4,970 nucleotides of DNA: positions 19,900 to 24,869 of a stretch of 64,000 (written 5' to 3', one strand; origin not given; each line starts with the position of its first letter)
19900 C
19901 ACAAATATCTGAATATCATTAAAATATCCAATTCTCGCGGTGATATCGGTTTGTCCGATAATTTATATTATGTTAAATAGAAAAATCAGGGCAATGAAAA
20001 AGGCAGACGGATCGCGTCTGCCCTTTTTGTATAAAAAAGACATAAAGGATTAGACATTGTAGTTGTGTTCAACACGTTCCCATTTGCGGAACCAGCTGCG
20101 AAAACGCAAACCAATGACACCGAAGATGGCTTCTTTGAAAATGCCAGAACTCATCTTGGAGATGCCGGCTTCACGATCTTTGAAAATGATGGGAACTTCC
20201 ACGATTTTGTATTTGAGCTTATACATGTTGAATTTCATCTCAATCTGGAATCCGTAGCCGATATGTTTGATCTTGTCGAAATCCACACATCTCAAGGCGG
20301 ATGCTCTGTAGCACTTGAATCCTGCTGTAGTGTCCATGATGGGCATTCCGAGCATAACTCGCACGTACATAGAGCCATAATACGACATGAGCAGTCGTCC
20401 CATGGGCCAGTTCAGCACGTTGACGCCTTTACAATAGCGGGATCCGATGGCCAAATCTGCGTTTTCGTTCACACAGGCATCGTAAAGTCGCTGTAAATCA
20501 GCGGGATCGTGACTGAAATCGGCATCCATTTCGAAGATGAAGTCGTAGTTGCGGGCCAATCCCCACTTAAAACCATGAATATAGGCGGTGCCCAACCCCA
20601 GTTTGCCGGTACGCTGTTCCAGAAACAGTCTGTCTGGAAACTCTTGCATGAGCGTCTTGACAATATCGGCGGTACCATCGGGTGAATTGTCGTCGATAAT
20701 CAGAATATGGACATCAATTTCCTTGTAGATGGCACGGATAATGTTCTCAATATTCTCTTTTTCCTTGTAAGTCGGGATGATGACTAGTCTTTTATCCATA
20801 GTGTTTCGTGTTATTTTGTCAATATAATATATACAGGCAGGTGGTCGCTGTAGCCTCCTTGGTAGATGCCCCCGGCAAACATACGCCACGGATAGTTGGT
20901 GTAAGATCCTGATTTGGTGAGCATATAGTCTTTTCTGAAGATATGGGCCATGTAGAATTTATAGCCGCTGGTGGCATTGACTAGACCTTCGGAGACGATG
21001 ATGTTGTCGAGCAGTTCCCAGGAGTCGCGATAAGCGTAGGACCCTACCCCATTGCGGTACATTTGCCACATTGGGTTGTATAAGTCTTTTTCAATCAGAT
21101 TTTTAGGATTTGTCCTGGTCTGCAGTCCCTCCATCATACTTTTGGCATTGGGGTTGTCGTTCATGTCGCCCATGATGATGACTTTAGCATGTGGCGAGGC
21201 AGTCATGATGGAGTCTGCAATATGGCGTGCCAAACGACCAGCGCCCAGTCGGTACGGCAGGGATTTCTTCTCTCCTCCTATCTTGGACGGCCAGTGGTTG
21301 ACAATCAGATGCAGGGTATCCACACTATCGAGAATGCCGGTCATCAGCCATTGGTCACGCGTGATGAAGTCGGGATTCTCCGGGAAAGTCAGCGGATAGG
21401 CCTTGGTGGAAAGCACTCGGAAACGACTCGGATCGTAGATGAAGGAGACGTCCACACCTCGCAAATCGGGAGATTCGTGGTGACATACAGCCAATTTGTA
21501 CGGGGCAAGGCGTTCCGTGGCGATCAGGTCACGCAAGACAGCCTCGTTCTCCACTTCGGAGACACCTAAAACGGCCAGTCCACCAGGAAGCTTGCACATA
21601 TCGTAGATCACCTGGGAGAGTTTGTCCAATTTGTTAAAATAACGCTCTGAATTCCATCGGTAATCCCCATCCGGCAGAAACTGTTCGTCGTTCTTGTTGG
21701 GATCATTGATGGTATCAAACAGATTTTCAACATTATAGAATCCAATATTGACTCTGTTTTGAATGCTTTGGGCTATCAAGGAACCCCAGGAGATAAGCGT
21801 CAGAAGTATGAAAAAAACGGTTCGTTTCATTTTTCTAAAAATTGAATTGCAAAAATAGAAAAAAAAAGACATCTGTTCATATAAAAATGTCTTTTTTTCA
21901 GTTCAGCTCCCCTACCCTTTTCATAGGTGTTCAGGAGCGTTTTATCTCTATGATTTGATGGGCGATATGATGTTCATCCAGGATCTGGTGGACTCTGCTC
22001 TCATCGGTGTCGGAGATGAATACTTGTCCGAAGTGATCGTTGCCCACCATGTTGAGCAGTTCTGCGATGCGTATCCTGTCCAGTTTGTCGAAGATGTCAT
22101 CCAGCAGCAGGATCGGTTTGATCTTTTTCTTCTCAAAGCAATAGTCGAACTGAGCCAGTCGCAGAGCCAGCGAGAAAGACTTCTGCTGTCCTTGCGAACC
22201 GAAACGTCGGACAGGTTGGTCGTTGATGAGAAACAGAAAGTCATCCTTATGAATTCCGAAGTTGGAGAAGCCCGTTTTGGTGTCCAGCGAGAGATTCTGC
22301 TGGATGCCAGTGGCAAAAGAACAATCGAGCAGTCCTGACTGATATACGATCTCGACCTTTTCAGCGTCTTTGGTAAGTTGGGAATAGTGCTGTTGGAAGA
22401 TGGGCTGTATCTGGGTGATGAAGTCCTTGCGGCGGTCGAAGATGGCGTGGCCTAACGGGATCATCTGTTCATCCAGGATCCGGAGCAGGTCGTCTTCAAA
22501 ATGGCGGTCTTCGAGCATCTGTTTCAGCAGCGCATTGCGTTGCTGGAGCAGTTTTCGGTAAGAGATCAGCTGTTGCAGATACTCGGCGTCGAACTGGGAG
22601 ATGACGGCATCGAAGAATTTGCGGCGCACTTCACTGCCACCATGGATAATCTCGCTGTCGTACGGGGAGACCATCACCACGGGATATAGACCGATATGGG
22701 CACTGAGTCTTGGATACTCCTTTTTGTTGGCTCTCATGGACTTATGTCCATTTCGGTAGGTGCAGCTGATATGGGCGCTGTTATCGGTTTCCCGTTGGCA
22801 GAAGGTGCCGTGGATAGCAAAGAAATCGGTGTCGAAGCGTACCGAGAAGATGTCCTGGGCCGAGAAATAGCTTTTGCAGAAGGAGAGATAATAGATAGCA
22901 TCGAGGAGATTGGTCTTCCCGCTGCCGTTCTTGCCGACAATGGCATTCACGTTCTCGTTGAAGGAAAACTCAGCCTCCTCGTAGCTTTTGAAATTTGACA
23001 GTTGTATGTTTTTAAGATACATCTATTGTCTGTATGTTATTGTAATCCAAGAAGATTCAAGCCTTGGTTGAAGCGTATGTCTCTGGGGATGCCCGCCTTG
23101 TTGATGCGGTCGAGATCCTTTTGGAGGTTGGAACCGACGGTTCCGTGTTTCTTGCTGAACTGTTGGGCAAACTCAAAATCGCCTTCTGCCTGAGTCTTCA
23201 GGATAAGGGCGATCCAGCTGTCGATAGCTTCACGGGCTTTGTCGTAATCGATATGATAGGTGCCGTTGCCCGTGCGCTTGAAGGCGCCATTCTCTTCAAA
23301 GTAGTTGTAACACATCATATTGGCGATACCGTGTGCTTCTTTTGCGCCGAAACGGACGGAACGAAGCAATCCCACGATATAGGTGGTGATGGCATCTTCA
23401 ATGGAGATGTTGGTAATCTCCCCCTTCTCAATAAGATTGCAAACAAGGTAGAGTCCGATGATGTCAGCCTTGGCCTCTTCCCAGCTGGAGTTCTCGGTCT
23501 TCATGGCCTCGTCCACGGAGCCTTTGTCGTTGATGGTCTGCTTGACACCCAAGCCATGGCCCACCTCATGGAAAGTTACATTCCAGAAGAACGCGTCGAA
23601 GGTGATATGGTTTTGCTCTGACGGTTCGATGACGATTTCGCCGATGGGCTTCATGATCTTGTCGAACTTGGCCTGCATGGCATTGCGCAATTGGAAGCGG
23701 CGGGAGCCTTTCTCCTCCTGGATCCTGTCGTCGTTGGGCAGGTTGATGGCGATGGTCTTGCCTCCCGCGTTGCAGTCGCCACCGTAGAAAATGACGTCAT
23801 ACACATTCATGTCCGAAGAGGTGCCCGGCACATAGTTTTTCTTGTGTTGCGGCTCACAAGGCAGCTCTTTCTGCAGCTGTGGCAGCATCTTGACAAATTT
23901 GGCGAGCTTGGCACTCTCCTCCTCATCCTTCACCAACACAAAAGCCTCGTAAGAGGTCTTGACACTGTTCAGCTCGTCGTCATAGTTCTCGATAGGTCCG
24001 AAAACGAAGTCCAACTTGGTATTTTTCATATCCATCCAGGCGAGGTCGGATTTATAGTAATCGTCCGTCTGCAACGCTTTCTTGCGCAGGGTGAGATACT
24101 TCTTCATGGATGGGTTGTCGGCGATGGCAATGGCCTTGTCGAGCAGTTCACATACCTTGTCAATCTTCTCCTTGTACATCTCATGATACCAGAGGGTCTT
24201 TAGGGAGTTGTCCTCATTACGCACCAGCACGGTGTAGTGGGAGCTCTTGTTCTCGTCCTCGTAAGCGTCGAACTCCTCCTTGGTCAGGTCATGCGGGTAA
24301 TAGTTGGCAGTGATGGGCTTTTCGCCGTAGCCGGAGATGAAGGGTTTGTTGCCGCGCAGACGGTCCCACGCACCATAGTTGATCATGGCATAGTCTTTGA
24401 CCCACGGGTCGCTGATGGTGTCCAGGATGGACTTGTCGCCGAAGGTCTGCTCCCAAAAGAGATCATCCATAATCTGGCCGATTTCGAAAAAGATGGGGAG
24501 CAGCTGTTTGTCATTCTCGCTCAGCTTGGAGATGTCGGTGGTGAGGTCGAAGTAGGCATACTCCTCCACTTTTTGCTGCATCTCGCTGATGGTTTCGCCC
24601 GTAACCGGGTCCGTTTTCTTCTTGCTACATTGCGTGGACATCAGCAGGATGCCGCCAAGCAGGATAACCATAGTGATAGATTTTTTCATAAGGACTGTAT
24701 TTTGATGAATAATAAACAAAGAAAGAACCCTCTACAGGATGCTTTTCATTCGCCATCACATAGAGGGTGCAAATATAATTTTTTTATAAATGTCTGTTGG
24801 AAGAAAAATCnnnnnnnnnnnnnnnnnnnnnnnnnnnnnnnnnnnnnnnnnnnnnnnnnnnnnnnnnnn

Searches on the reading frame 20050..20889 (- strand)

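Call 36: search_protein_families(library=pfam, proteins=[window:20050-20889:-], max_evalue=0.00001)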
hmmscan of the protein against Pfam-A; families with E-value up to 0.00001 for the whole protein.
window:20050-20889:- (279 aa): 1 family
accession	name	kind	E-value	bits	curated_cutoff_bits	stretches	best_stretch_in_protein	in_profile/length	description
PF00535.33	Glycos_transf_2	-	3.4e-26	92.6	23.3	1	36-201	2-166/168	Glycosyl transferase family 2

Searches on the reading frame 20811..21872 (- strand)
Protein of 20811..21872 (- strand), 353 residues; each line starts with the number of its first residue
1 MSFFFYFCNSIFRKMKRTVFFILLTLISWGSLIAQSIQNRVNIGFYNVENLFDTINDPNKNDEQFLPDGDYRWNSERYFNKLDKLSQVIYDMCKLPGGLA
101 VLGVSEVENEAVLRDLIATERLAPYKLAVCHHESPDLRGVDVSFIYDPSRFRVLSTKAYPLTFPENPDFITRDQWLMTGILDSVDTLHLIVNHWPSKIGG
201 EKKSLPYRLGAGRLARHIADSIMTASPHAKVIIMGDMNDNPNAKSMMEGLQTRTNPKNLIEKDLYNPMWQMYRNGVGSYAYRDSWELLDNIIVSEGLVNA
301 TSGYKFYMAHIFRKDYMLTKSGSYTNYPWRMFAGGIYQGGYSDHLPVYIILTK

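Call 36: search_protein_families(library=pfam, proteins=[window:20811-21872:-], max_evalue=0.00001)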
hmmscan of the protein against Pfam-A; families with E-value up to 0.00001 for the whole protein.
window:20811-21872:- (353 aa): 1 family
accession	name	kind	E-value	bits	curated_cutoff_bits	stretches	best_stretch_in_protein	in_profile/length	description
PF19580.5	Exo_endo_phos_3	-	1.9e-114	382.3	27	1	43-353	2-311/311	Endonuclease/Exonuclease/phosphatase family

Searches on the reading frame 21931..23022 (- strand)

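Call 37: search_protein_families(library=pfam, proteins=[window:21931-23022:-], max_evalue=0.00001)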
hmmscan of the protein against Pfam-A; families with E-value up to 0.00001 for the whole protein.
window:21931-23022:- (363 aa): 5 families
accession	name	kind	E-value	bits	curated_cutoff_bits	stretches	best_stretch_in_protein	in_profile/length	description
PF02463.25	SMC_N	-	8e-23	81.5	40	1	2-346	1-204/220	RecF/RecN/SMC N terminal domain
PF13175.12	AAA_15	-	1.5e-16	61.4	32.1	1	1-224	1-172/374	AAA ATPase domain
PF13476.12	AAA_23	-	4.3e-13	50.8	27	1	6-155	2-123/201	AAA domain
PF13304.12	AAA_21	-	9.1e-10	39.5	27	1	25-58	1-26/304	AAA domain, putative AbiEii toxin, Type IV TA system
PF13555.12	AAA_29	-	7.1e-08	32.5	27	1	3-46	1-45/61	P-loop containing region of AAA domain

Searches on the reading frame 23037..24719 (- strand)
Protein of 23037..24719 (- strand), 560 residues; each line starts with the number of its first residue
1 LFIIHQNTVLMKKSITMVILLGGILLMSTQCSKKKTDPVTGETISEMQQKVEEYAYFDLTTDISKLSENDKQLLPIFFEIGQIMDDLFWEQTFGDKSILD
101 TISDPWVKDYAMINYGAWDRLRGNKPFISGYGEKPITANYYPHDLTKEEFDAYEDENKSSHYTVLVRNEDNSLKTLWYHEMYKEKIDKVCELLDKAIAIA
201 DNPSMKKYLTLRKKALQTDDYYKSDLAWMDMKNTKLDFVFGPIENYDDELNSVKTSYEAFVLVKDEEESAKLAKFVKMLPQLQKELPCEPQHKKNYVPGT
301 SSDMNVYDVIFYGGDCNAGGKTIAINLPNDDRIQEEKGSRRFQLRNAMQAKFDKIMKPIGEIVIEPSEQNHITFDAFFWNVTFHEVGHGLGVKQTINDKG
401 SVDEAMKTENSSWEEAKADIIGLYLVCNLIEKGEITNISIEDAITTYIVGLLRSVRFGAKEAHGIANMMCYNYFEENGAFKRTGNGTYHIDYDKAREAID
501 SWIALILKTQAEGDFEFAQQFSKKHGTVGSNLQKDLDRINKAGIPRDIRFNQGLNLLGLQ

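Call 37: search_protein_families(library=pfam, proteins=[window:23037-24719:-], max_evalue=0.00001)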
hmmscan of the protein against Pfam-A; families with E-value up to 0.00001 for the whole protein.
window:23037-24719:- (560 aa): 1 family
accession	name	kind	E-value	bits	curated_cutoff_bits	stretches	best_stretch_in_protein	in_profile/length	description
PF03571.21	Peptidase_M49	-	5e-22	78.5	21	1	179-392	98-307/548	Peptidase family M49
